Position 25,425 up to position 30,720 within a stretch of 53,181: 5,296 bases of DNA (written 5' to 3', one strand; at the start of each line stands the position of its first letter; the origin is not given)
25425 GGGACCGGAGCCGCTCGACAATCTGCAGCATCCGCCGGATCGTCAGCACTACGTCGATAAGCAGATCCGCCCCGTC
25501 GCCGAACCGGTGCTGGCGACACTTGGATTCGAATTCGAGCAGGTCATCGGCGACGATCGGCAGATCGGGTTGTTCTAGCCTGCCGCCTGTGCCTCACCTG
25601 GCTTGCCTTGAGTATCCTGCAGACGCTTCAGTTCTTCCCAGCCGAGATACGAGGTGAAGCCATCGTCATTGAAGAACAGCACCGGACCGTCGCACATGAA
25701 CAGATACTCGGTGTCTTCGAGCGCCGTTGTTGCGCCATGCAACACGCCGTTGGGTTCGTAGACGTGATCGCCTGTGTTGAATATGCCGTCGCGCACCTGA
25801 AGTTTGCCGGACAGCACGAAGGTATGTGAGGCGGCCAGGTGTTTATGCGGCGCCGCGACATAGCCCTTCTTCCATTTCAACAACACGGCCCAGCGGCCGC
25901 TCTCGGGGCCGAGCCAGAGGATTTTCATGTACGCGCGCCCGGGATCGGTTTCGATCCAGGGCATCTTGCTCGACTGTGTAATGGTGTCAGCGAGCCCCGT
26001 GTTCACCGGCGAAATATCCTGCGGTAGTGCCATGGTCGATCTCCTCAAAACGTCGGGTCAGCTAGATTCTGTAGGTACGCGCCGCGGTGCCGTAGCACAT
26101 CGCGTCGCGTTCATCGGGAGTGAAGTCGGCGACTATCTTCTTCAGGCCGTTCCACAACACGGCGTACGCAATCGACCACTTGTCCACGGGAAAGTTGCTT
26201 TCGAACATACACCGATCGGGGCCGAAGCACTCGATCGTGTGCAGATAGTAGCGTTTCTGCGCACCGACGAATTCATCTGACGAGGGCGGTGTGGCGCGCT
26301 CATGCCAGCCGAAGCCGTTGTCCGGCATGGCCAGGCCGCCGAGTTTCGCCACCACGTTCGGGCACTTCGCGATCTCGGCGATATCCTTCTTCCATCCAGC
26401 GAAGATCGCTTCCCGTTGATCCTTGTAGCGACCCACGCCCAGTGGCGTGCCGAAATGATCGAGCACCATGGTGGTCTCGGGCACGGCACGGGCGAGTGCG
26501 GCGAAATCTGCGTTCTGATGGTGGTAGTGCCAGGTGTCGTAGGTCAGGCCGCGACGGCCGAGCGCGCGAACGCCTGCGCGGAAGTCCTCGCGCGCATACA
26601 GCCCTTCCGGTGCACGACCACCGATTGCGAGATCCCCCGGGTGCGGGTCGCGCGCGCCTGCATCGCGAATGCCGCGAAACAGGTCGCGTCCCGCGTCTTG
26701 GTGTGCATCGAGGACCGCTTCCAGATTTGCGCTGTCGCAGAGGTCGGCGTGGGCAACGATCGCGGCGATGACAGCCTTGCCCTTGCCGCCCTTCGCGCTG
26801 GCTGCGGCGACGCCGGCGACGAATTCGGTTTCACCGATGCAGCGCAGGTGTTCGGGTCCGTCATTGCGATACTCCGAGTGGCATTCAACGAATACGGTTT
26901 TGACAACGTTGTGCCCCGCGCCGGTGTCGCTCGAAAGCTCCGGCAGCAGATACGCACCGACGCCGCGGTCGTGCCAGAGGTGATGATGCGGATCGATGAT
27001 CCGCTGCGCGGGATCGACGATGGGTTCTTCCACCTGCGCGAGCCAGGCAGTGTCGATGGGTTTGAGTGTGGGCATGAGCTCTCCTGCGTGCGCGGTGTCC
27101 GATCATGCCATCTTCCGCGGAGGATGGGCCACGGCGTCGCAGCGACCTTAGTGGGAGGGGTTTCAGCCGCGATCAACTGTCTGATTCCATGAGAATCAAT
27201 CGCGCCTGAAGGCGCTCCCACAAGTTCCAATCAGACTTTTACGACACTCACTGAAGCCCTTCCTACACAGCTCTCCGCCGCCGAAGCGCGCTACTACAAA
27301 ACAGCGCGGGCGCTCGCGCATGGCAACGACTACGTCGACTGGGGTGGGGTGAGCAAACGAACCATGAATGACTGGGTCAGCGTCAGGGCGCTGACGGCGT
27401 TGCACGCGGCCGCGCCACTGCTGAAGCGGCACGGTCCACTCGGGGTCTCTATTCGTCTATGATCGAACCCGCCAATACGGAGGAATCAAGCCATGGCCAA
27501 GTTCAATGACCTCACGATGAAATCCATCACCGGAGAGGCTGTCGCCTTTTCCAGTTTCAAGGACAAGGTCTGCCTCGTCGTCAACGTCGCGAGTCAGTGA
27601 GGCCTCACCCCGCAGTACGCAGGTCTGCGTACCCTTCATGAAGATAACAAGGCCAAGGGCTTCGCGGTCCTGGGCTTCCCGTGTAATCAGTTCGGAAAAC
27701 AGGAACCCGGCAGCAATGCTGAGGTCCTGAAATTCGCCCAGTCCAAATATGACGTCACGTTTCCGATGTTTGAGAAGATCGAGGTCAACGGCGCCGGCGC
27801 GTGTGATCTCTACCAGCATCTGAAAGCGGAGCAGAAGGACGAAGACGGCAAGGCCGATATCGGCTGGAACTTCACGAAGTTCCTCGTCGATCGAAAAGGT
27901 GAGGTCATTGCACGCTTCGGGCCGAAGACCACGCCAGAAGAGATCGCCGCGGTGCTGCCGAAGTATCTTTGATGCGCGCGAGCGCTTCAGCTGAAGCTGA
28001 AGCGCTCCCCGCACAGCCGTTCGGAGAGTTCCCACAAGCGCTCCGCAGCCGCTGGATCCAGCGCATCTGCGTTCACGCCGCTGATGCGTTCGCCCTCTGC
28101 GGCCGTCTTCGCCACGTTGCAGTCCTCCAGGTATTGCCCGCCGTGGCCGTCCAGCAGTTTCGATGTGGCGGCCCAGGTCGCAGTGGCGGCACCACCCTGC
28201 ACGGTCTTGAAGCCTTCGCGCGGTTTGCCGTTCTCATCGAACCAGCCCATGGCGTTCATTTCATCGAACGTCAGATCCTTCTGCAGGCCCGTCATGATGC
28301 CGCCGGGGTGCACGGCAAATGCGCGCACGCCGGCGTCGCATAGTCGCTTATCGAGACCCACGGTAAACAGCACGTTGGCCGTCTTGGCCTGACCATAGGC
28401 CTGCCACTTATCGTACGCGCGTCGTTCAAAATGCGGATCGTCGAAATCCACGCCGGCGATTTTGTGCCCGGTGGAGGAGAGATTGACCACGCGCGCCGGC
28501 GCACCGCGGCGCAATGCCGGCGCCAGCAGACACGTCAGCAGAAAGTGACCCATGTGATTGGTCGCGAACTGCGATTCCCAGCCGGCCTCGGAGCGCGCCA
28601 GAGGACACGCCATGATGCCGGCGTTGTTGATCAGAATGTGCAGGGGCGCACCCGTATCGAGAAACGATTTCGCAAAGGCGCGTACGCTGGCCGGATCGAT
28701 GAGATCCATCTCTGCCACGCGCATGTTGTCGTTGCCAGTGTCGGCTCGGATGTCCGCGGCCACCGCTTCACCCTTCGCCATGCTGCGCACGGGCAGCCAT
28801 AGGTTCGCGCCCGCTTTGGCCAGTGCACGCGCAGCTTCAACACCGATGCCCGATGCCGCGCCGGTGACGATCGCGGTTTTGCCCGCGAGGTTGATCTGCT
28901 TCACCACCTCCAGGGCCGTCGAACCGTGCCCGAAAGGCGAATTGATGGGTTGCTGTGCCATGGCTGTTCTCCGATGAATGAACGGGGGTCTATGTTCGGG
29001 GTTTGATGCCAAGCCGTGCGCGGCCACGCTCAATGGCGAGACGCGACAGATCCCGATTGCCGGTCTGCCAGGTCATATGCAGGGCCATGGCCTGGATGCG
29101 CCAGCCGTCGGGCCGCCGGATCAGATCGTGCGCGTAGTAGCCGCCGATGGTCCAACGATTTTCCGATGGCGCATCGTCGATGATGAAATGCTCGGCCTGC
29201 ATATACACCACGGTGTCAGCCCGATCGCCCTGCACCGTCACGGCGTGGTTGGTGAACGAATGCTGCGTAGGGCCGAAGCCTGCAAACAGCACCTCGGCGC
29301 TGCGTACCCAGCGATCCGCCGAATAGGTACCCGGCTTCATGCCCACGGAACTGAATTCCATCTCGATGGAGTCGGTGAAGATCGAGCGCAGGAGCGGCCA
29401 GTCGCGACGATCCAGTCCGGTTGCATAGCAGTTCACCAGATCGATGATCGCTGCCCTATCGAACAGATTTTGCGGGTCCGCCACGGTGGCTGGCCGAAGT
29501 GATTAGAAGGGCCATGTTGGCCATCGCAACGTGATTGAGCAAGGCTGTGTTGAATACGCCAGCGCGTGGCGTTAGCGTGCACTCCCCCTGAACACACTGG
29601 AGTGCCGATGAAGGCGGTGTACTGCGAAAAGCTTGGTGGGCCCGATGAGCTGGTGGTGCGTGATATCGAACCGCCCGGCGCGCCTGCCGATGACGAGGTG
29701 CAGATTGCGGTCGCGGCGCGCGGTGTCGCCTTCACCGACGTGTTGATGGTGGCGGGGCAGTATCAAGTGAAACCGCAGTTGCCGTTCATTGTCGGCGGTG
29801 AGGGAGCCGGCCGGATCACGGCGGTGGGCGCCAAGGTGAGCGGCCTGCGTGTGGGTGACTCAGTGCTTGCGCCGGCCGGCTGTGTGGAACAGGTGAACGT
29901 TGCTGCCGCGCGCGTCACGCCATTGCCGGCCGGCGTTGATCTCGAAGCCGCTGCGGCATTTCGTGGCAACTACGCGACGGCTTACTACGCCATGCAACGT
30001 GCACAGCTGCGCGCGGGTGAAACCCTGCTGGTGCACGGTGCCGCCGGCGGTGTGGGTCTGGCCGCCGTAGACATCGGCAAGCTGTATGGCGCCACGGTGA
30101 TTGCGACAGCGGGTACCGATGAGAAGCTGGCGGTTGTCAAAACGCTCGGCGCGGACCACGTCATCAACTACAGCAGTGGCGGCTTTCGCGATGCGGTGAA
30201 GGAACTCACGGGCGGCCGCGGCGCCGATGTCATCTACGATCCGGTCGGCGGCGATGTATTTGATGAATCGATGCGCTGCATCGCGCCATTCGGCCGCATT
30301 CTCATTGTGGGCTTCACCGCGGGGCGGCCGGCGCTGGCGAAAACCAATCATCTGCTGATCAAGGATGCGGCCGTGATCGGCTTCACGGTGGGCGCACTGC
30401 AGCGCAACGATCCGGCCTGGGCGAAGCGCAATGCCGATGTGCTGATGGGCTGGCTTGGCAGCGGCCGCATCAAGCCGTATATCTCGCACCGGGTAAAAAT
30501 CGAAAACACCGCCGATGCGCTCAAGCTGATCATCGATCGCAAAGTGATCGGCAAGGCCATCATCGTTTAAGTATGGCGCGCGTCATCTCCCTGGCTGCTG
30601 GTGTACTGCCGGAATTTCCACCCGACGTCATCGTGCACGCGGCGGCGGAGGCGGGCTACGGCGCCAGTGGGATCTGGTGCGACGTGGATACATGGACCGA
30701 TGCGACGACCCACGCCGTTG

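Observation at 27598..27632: Hairpin after the UGA carries the same apical GCAGGUCUGC as the E. coli fdhF SECIS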

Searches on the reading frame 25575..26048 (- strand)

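Call 30: search_protein_families(library=pfam, proteins=[window:25575-26048:-], max_evalue=0.00001)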
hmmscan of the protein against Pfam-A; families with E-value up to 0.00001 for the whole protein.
window:25575-26048:- (157 aa): 1 family
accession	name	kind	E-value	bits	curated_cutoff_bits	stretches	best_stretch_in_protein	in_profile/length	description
PF12973.13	Cupin_7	-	8.3e-28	96.7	27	1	21-123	3-104/105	ChrR Cupin-like domain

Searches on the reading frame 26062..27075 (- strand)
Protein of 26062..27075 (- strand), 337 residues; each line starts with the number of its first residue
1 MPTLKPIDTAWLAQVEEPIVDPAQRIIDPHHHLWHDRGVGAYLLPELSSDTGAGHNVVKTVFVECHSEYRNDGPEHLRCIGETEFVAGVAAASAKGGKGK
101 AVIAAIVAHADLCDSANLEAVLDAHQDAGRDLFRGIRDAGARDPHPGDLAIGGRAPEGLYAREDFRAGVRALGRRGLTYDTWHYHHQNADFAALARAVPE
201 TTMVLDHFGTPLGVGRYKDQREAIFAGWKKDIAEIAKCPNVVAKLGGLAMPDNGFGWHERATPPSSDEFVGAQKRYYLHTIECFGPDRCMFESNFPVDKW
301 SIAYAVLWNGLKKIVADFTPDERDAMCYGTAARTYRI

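Call 26: find_encoding_contigs(protein=window:26062-27075:-, flank=2000, max_places=4)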
Protein window:26062-27075:- (337 aa): 4 contigs read that carry it; 3 places shown.
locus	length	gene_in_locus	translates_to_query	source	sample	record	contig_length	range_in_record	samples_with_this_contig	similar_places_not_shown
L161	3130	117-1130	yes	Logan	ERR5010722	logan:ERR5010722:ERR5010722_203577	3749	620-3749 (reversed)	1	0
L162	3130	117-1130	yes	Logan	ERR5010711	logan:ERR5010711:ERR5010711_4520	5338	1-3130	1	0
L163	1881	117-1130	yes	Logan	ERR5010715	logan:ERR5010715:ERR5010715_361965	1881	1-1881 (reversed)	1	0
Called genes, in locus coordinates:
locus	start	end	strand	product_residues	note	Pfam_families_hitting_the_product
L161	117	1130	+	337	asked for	PF04909:Amidohydro_2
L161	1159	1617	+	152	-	PF12973:Cupin_7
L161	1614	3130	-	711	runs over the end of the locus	?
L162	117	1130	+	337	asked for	PF04909:Amidohydro_2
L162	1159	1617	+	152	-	PF12973:Cupin_7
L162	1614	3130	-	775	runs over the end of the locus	PF03104:DNA_pol_B_exo1, PF00136:DNA_pol_B, PF03175:DNA_pol_B_2 (faint)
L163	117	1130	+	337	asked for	PF04909:Amidohydro_2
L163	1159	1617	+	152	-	PF12973:Cupin_7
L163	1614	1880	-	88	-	?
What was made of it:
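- Tried and rejected: The window proteins occur only in Logan assemblies of metagenome runs ERR50107xx (call 26).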

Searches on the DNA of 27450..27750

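Call 8: search_rna_families(source=window, start=27450, end=27750, threshold=evalue, max_evalue=10, show_alignments=3)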
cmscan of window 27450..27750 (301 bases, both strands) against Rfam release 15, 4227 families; matches with E-value up to 10: 4.
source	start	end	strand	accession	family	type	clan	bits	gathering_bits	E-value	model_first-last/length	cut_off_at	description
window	27610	27684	+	RF03954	mir-8993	Gene; miRNA;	-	16.8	99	1.1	1-95/95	no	mir-8993 microRNA precursor family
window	27699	27747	+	RF02219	ZNRD1-AS1_2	Gene; lncRNA;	-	13.5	60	0.55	24-76/76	no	ZNRD1 antisense RNA 1 conserved region 2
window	27560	27615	-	RF03203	mir-3070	Gene; miRNA;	-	13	75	6.3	1-89/89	no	mir-3070 microRNA precursor family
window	27692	27721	+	RF00176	Tombus_3_IV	Cis-reg;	-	12.1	33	4.2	60-89/92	no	Tombusvirus 3' UTR region IV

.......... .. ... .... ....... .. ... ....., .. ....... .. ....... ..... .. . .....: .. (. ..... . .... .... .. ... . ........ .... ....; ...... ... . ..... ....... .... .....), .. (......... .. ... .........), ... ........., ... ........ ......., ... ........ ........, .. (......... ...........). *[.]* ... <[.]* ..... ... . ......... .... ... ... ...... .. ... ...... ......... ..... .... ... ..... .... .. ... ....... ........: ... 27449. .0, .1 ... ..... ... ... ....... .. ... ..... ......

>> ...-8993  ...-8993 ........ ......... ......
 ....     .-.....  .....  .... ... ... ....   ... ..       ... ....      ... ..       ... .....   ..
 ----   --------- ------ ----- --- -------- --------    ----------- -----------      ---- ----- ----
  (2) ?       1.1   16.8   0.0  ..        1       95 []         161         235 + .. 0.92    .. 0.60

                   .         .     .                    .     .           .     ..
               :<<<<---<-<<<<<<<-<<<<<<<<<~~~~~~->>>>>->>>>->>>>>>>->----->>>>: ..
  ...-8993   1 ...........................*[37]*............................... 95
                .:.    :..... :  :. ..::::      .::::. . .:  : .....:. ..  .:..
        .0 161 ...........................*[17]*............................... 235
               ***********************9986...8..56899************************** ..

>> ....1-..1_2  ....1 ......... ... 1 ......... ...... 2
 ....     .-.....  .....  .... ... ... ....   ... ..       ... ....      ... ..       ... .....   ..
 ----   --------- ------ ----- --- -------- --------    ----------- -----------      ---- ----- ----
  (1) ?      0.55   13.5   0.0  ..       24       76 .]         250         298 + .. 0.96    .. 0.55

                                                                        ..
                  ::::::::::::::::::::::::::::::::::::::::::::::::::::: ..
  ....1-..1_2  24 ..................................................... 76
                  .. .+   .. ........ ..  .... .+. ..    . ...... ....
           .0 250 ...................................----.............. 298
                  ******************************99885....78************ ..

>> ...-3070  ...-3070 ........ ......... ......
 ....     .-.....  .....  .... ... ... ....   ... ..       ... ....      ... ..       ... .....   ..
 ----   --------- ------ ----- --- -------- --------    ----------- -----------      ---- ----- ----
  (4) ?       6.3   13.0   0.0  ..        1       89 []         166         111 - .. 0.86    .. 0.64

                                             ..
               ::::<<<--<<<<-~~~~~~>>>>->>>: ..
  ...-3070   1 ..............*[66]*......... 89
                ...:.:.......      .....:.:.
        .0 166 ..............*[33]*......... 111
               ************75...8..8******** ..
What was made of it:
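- On E. coli fdhF-type SECIS (Rfam RF01988 SECIS_2): No SECIS hit at E <= 10 in 27450-27750 (call 8).
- No Rfam SECIS model matches, even at E <= 10 (call 8).
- Tried and rejected: The local region gave only chance microRNA-type hits (call 8).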

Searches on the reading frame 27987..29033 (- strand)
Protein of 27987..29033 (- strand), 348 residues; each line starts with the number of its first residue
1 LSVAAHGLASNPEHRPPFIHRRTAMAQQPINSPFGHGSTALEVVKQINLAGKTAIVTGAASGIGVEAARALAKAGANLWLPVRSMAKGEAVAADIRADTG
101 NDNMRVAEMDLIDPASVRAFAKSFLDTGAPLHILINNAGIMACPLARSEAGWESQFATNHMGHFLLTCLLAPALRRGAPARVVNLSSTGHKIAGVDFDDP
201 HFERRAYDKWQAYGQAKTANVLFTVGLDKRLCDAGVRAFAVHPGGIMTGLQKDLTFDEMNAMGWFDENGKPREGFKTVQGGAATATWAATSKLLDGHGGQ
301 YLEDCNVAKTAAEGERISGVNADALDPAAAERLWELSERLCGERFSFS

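Call 30: search_protein_families(library=pfam, proteins=[window:27987-29033:-], max_evalue=0.00001)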
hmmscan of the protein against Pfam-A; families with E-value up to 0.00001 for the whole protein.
window:27987-29033:- (348 aa): 3 families
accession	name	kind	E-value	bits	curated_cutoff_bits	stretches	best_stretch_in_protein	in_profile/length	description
PF00106.31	adh_short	-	3.5e-31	108.7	26.6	1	52-255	1-191/195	short chain dehydrogenase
PF13561.12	adh_short_C2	-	9.5e-22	78.2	27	1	58-260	1-191/236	Enoyl-(Acyl carrier protein) reductase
PF08659.16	KR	-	7.8e-07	29.6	22.6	1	53-142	2-93/180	KR domain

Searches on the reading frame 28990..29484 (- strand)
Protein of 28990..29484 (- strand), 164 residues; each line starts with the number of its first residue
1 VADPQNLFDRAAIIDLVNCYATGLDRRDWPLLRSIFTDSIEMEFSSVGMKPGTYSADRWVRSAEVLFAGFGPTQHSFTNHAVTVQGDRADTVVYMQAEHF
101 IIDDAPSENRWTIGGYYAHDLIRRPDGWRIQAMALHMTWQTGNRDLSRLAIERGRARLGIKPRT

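Call 30: search_protein_families(library=pfam, proteins=[window:28990-29484:-], max_evalue=0.00001)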
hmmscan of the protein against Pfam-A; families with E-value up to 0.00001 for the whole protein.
window:28990-29484:- (164 aa): 1 family
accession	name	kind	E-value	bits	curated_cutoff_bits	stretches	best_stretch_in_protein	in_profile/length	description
PF13577.12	SnoaL_4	-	2e-26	92.9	24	1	6-133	2-125/126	SnoaL-like domain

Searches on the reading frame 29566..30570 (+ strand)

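Call 30: search_protein_families(library=pfam, proteins=[window:29566-30570:+], max_evalue=0.00001)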
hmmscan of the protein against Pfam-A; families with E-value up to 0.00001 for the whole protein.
window:29566-30570:+ (334 aa): 3 families
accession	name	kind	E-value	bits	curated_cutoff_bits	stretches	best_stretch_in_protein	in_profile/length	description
PF00107.32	ADH_zinc_N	-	1.4e-31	109.6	31.8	1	162-280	1-117/129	Zinc-binding dehydrogenase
PF13602.12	ADH_zinc_N_2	-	4.6e-18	66.9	27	1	194-333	1-134/134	Zinc-binding dehydrogenase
PF08240.17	ADH_N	-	2.4e-13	50.7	23.5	1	42-107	2-67/104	Alcohol dehydrogenase GroES-like domain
